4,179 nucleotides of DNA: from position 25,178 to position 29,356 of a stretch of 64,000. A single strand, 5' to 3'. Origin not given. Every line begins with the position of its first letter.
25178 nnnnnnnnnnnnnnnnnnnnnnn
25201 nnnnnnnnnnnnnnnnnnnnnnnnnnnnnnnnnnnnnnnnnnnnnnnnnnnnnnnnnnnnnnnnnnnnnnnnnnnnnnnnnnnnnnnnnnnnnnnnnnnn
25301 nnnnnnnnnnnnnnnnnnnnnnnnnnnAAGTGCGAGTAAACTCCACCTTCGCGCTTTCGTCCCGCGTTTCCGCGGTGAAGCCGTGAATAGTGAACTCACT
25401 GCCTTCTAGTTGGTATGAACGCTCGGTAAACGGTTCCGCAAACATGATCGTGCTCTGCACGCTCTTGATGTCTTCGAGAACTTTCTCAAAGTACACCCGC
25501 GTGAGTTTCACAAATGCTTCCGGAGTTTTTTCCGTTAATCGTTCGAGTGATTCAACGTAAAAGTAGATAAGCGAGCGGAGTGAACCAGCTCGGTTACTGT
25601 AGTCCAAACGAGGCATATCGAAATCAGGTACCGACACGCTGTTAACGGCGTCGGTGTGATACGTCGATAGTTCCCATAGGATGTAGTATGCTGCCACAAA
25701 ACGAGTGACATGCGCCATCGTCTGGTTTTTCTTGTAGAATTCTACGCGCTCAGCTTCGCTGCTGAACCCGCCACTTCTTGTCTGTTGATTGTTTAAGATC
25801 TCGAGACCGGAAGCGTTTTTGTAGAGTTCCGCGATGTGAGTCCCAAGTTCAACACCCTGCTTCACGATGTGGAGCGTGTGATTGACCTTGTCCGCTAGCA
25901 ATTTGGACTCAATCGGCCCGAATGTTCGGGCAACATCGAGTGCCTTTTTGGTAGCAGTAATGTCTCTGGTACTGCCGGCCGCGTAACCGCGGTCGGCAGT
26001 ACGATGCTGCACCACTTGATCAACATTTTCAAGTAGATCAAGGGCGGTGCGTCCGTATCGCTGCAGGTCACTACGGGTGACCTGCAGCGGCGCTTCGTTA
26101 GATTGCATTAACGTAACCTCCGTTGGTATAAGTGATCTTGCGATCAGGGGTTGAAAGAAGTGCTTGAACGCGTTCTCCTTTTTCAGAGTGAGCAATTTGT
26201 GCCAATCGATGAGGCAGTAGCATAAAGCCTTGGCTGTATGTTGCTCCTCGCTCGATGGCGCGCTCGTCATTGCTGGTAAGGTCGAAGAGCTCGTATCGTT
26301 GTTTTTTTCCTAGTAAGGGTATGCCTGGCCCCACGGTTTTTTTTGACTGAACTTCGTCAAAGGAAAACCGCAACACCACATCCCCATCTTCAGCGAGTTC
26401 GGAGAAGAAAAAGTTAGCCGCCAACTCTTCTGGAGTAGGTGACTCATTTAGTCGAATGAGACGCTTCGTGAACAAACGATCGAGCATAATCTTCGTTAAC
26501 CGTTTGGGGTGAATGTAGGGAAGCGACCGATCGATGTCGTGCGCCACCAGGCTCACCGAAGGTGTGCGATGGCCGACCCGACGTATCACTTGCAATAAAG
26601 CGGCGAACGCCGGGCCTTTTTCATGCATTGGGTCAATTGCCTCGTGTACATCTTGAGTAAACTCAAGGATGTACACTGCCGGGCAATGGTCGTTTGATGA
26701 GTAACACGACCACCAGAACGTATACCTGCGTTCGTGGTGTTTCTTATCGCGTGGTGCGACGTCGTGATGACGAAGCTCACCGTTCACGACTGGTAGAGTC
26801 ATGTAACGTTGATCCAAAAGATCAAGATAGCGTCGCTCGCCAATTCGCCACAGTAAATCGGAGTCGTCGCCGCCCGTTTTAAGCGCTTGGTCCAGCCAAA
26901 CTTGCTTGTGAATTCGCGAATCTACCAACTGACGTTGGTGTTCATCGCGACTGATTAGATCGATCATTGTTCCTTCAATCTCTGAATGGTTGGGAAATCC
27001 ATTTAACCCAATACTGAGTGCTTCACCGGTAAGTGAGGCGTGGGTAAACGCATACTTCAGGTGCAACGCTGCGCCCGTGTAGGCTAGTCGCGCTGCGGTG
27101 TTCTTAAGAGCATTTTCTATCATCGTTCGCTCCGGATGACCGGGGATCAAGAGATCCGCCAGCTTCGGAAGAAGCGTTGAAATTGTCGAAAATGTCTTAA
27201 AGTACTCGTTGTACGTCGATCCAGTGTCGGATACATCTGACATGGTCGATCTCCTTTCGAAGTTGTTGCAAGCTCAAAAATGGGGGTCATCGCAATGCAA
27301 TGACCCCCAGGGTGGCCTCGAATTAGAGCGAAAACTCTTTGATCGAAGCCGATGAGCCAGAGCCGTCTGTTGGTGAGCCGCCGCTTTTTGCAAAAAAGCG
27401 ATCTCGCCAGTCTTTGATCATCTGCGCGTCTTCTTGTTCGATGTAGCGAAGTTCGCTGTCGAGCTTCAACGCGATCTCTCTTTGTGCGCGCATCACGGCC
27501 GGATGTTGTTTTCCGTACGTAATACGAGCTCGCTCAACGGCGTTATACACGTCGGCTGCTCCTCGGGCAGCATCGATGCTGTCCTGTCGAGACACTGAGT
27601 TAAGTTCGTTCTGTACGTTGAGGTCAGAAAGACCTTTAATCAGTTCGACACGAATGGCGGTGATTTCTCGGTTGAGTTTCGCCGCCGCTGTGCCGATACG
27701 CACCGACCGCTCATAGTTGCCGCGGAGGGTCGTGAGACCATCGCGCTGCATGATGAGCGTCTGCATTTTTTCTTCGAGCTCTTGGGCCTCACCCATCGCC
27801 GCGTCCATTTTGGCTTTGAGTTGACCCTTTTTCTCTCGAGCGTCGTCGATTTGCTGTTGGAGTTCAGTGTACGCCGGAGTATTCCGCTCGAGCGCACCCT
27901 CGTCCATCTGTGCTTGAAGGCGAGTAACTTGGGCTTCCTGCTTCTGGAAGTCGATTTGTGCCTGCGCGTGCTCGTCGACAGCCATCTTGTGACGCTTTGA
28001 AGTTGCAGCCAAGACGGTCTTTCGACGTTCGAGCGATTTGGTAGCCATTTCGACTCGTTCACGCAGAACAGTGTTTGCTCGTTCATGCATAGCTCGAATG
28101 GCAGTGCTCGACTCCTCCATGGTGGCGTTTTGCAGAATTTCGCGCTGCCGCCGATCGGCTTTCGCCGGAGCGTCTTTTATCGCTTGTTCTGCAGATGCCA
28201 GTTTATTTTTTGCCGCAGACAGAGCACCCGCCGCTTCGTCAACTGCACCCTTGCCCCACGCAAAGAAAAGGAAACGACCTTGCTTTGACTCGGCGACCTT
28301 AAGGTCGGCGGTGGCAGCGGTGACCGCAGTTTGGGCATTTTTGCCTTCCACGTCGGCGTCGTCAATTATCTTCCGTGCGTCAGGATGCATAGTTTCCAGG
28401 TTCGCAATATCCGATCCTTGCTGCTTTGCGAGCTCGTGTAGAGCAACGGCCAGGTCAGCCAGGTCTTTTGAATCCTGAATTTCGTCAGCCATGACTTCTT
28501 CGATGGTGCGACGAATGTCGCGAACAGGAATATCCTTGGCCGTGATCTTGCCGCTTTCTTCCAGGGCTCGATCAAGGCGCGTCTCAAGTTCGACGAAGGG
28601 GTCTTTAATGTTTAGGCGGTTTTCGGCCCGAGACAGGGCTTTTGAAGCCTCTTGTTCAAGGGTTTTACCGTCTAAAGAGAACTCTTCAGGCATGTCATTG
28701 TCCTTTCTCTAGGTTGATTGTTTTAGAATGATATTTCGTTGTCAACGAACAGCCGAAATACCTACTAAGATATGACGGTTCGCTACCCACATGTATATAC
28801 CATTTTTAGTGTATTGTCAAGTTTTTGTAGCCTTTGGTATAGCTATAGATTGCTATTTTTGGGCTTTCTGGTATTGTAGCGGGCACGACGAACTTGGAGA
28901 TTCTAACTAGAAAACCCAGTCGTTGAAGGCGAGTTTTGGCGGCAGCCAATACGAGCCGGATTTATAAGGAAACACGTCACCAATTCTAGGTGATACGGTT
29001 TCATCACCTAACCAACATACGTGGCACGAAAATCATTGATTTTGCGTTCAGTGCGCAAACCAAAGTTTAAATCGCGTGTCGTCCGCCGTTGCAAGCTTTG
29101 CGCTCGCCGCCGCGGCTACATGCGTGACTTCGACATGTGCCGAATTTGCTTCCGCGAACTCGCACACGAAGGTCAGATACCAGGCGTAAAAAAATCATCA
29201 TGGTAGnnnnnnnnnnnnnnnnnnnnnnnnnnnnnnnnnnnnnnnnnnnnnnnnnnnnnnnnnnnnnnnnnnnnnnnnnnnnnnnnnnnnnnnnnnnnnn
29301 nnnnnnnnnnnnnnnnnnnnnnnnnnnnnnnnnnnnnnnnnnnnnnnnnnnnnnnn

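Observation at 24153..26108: Atypical AAA+ ATPase: classical-clade motor with a DD Walker B and a large unknown N-domain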

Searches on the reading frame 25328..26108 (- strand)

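Call 41: predict_structure(alignment_id=A7)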
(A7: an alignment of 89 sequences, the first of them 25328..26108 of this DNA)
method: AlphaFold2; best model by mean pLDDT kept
length: 260 residues; sequences in the alignment: 89
mean_pLDDT: 93.8   pTM: 0.90
mean pLDDT of the five models: 93.8, 93.5, 93.2, 92.7, 92.4
residues with pLDDT >= 90: 228; 70-90: 19; 50-70: 13; < 50: 0
segments of 3 or more residues with pLDDT < 50: none
pLDDT, mean of each block of 10 residues (from residue 1): 83 98 98 84 83 98 94 98 98 98 97 96 98 98 97 96 93 98 98 97 98 97 98 97 87 60
secondary structure, 60 per line:
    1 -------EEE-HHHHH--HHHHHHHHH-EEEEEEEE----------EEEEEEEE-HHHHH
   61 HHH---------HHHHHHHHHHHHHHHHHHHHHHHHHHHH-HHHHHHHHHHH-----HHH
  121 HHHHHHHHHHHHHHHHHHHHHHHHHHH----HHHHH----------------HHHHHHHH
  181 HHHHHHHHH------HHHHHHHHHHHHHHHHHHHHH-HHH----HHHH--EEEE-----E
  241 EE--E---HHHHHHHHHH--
elements in order: E8-10 H12-16 H19-27 E29-36 E47-54 H56-63 H73-100 H102-112 H118-147 H152-156 H173-189 H196-216 H225-228 E231-234 E240-242 H249-258

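Call 44: fold_search(model_id=the predicted structure, library=pdb)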
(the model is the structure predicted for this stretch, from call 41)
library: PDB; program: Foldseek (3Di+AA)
matches with E <= 10: 194; with E <= 0.001: 0
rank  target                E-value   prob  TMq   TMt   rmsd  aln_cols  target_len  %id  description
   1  8wdf                  2.0e-01  0.25  0.18  0.18  23.4       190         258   10  Chemoreceptor PilJ from Pseudomonas aeruginosa PA14 (released 2024-07-24)
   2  8tmb_B                2.1e-01  0.15  0.17  0.14  18.3       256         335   12  Cryo-EM structure of CorA in complex with conformation-specific synthetic antibody C12 and 20 mM MgCl2, State MG20-1 (released 2025-02-12)
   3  7zjr                  2.7e-01  0.21  0.18  0.17  21.0       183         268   12  X-ray structure of the periplasmic region of PilJ from P. aeruginosa (released 2022-04-27)
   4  3j46_y                2.7e-01  0.10  0.13  0.09  20.5       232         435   11  Structure of the SecY protein translocation channel in action (released 2013-10-23)
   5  5jtg_B                3.2e-01  0.16  0.18  0.15  20.8       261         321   14  Crystal structure of Thermotoga maritima mutant D89K/D253K (released 2017-01-25)
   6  4ev6_B                5.7e-01  0.10  0.16  0.14  20.2       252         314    8  The complete structure of CorA magnesium transporter from Methanocaldococcus jannaschii (released 2012-10-31)
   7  8tmc_C                6.9e-01  0.08  0.17  0.14  20.0       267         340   12  Cryo-EM structure of CorA in complex with conformation-specific synthetic antibody C12 and 20 mM MgCl2, State MG20-2 (released 2025-02-12)
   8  7wfr_A                8.8e-01  0.09  0.15  0.05  16.1       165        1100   13  Human Nav1.8 with A-803467, class III (released 2022-08-03)
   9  3rkg                  9.2e-01  0.11  0.18  0.18  16.9       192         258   12  Structural and Functional Characterization of the Yeast Mg2+ Channel Mrs2 (released 2012-04-18)
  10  5y78_A                1.0e+00  0.08  0.15  0.14  18.7       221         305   12  Crystal structure of the triose-phosphate/phosphate translocator in complex with inorganic phosphate (released 2017-10-04)
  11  9a5q_B                1.1e+00  0.08  0.19  0.15  22.8       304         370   11  Integrative model of TKRA-RECF by crosslinking MS and deep learning (released 2024-09-18)
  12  4mt4_B                1.3e+00  0.06  0.17  0.11  31.1       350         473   10  Crystal structure of the Campylobacter jejuni CmeC outer membrane channel (released 2014-09-24)
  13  8zah_B                1.4e+00  0.09  0.19  0.20  21.0       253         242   11  Crystal structure of the channel protein CorA from Campylobacter jejuni (released 2024-06-19)
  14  6kdv_B                1.4e+00  0.05  0.16  0.15  22.7       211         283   11  Crystal structure of TtCas1-DNA complex (released 2019-12-18)
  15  6su4_A                1.4e+00  0.03  0.12  0.13  20.9       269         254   10  Crystal structure of the 48C12 heliorhodopsin in the blue form at pH 4.3 (released 2019-12-11)
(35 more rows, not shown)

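Call 94: fold_search(model_id=the predicted structure, library=viral)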
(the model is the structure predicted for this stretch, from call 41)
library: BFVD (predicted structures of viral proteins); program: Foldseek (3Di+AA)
matches with E <= 10: 292; with E <= 0.001: 0
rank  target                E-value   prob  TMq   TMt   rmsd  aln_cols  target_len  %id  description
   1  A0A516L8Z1            1.0e-01  0.14  0.15  0.14  28.8       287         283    9  (no name in the UniProt tables at hand)
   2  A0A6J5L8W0            1.1e-01  0.23  0.18  0.15  27.6       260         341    9  Flagellar basal-body/hook protein, C-terminal domain containing protein [uncultured Caudovirales phage]
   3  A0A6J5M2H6            2.9e-01  0.16  0.15  0.21  15.1       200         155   10  Uncharacterized protein [uncultured Caudovirales phage]
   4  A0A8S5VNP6            3.5e-01  0.08  0.12  0.06  27.5       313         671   12  (no name in the UniProt tables at hand)
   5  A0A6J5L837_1          3.5e-01  0.07  0.13  0.04  36.6       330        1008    9  Uncharacterized protein [uncultured Caudovirales phage]
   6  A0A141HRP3            3.7e-01  0.08  0.11  0.12  22.4       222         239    9  (no name in the UniProt tables at hand)
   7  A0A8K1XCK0            3.7e-01  0.04  0.10  0.07  27.0       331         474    9  Uncharacterized protein [Hangzhou zicrona caerulea xinmovirus 1]
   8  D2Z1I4                4.5e-01  0.07  0.13  0.12  24.7       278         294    9  RNA-directed RNA polymerase catalytic subunit (Fragment) [Influenza A virus (A/equine/LaPlata/1/1993(H3N8))]
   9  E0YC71                4.7e-01  0.06  0.14  0.05  19.6       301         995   11  Shutoff protein [Turkey adenovirus 1]
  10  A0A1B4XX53            5.0e-01  0.12  0.19  0.19  14.4       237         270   10  DUF2786 domain-containing protein [Tenacibaculum phage pT24]
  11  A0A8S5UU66            5.5e-01  0.13  0.15  0.20  16.8       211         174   11  Uncharacterized protein [Myoviridae sp. ctvxP16]
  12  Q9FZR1                6.0e-01  0.03  0.10  0.07  23.5       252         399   10  P46 [Mycoplasma phage P1]
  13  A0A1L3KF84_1          6.0e-01  0.02  0.09  0.04  22.7       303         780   13  Uncharacterized protein [Sanxia water strider virus 20]
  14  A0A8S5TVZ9            6.3e-01  0.11  0.17  0.10  19.4       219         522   10  Minor capsid protein [Siphoviridae sp. ctmxA102]
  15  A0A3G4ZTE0            6.3e-01  0.09  0.14  0.16  40.0       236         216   13  Uncharacterized protein [Edafosvirus sp.]
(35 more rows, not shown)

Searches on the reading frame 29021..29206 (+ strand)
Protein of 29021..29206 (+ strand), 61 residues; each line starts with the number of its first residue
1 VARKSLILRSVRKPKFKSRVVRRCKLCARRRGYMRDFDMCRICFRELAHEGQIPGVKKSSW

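Call 95: search_protein_families(library=ncbifam, proteins=[window:29021-29206:+], max_evalue=0.00001)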
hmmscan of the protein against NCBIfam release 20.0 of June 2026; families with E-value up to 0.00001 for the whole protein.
window:29021-29206:+ (61 aa): 4 families
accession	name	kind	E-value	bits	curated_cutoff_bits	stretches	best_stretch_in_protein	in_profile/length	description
NF005974.0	PRK08061.1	equivalog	9.3e-29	99.3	77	1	1-61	1-61/61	type Z 30S ribosomal protein S14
NF006477.0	PRK08881.1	equivalog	1.3e-17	64.1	77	1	6-61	46-101/101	30S ribosomal protein S14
NF005370.0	PRK06911.1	equivalog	2.1e-10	40.5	187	1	19-61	58-100/100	30S ribosomal protein S14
NF004424.0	PRK05766.1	equivalog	6e-07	29.2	54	1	14-50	9-47/54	30S ribosomal protein S14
